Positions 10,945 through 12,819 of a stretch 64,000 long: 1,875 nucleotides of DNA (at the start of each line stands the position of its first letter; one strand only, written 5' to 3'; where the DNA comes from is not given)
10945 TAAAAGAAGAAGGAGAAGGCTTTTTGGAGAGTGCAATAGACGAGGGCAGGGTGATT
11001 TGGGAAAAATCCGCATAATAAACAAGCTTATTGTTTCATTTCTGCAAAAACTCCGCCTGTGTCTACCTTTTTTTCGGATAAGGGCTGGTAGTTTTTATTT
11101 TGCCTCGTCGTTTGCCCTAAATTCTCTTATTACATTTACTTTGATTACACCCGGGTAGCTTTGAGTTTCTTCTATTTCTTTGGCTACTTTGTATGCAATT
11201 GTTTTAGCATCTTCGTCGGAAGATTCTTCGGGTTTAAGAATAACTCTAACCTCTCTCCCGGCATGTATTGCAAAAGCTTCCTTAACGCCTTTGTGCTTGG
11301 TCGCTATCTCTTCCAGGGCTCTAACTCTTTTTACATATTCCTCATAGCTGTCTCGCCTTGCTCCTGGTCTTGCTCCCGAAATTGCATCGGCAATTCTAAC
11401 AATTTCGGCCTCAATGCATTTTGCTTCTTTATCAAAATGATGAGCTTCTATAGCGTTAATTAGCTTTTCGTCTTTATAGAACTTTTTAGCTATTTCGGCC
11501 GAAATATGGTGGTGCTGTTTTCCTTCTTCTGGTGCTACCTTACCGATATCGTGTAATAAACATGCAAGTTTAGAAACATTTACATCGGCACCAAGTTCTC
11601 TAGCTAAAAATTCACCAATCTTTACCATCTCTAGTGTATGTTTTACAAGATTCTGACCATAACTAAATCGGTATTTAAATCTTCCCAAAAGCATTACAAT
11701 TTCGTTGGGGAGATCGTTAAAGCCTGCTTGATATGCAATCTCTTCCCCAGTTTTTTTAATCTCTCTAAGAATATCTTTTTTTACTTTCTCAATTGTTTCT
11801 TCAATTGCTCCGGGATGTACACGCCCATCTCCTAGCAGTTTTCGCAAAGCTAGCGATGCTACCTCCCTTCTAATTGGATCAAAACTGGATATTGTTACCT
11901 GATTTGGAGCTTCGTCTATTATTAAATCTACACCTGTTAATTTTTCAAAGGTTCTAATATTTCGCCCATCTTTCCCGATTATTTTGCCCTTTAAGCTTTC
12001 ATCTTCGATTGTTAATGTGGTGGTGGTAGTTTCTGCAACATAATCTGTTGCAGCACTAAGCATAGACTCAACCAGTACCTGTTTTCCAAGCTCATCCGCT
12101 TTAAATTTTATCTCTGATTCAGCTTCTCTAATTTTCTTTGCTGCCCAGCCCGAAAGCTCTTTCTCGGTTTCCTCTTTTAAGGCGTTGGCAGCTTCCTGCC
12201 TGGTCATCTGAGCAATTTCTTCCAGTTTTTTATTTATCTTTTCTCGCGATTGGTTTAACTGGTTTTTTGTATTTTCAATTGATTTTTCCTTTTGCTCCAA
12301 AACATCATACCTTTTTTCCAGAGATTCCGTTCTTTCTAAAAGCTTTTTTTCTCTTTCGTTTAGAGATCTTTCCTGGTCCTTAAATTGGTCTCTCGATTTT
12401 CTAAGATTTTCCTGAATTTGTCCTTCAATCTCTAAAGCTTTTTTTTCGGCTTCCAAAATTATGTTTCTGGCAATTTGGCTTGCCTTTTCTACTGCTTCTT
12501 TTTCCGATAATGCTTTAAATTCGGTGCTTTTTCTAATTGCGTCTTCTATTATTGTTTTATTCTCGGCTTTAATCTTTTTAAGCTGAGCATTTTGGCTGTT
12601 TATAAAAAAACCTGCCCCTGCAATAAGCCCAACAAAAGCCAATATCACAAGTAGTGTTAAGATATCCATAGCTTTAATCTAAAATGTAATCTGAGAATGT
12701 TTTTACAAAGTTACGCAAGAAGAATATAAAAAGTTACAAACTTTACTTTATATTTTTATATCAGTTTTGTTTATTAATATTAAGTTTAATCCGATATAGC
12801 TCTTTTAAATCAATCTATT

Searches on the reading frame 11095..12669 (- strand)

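Call 45: search_protein_families(library=pfam, proteins=[window:11095-12669:-], max_evalue=0.001)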
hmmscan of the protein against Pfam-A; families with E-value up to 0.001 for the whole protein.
window:11095-12669:- (524 aa): 3 families
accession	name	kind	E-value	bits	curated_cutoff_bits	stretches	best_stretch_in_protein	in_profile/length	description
PF12072.13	RNase_Y_N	-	9.8e-21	74.5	32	1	5-210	4-201/201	RNase Y N-terminal region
PF01966.28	HD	-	1.5e-19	70.8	22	1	343-431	3-114/116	HD domain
PF00013.35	KH_1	-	9.7e-07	28.9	21.5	1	224-272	8-61/66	KH domain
